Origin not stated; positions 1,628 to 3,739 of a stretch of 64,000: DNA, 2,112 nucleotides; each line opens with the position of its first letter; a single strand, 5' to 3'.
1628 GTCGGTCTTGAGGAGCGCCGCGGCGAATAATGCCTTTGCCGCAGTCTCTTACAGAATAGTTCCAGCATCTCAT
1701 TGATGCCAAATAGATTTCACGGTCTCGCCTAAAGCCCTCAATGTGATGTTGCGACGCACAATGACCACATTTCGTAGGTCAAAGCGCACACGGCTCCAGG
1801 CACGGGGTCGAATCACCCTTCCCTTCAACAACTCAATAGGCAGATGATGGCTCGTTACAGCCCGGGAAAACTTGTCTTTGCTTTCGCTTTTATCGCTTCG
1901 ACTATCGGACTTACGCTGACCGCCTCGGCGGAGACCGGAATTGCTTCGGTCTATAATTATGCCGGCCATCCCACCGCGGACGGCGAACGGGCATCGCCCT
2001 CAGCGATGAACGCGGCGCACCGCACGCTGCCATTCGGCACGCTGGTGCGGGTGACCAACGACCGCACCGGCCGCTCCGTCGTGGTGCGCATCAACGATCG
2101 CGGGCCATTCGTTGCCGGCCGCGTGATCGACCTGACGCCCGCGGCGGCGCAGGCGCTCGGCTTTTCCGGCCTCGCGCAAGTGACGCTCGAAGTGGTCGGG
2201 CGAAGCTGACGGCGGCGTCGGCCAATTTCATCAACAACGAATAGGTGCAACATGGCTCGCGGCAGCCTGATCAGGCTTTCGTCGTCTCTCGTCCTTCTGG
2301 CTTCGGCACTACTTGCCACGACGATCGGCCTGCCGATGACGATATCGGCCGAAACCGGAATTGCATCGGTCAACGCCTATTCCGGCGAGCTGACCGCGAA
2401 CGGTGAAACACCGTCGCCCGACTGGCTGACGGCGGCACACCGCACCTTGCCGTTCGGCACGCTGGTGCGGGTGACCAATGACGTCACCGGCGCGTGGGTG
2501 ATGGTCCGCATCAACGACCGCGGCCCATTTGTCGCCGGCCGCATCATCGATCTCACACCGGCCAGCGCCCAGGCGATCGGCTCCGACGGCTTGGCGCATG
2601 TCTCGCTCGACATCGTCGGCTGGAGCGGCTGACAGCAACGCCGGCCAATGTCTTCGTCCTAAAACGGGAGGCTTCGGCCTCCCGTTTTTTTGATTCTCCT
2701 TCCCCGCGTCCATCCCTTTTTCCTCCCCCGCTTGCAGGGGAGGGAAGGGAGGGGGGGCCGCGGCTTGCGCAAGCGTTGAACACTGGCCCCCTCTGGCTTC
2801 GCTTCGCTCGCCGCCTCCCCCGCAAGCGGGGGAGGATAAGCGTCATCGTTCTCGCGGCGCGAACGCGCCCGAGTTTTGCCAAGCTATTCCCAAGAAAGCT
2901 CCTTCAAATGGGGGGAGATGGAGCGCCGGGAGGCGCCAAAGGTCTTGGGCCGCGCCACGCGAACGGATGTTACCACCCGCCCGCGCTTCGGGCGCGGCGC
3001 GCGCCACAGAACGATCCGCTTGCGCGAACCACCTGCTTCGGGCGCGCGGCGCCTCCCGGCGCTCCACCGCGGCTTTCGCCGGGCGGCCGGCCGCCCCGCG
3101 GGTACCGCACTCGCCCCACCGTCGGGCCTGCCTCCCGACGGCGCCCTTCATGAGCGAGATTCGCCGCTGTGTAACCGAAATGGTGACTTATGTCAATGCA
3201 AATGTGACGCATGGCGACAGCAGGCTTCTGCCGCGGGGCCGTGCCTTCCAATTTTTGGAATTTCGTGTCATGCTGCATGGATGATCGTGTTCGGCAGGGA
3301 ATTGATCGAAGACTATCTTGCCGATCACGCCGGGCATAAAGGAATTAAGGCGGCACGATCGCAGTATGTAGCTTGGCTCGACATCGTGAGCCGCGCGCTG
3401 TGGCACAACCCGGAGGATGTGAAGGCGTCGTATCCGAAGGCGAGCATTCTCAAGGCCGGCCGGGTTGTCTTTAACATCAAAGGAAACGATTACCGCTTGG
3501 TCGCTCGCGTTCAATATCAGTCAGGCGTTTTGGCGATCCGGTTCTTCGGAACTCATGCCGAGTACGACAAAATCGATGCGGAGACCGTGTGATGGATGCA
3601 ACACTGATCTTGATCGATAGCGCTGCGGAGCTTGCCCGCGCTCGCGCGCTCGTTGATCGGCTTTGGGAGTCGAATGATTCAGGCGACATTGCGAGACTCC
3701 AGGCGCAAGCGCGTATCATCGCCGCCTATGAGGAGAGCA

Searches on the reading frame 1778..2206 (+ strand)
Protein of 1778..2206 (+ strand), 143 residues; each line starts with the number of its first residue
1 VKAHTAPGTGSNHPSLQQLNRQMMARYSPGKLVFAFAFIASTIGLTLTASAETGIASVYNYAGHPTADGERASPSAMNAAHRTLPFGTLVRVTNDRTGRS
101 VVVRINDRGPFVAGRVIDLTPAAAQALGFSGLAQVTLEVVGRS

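Call 65: search_protein_families(library=pfam, proteins=[window:1778-2206:+], max_evalue=0.01)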
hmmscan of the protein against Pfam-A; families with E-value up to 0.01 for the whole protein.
window:1778-2206:+ (143 aa): 1 family
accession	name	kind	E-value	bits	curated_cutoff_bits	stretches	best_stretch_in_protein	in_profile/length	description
PF03330.24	DPBB_1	-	1.3e-21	77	28.8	1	52-135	2-81/83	Lytic transglycolase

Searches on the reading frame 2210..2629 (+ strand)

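Call 65: search_protein_families(library=pfam, proteins=[window:2210-2629:+], max_evalue=0.01)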
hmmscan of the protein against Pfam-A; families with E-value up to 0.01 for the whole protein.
window:2210-2629:+ (140 aa): 1 family
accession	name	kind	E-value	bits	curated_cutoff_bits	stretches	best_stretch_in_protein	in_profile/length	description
PF03330.24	DPBB_1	-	6.5e-17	62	28.8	1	55-125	7-73/83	Lytic transglycolase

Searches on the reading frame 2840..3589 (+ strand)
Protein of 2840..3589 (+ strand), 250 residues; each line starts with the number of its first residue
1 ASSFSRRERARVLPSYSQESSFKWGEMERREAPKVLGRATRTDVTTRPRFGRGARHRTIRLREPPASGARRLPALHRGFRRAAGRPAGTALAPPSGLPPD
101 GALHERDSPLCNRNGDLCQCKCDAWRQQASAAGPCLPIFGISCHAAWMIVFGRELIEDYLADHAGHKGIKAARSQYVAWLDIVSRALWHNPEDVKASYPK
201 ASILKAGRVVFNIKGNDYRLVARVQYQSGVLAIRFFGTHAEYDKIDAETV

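Call 65: search_protein_families(library=pfam, proteins=[window:2840-3589:+], max_evalue=0.01)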
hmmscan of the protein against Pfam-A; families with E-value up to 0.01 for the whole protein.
window:2840-3589:+ (250 aa): 1 family
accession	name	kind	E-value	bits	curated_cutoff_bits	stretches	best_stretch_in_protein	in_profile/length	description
PF09907.15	HigB_toxin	-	7.9e-28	97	27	1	175-245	4-74/74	HigB_toxin, RelE-like toxic component of a toxin-antitoxin system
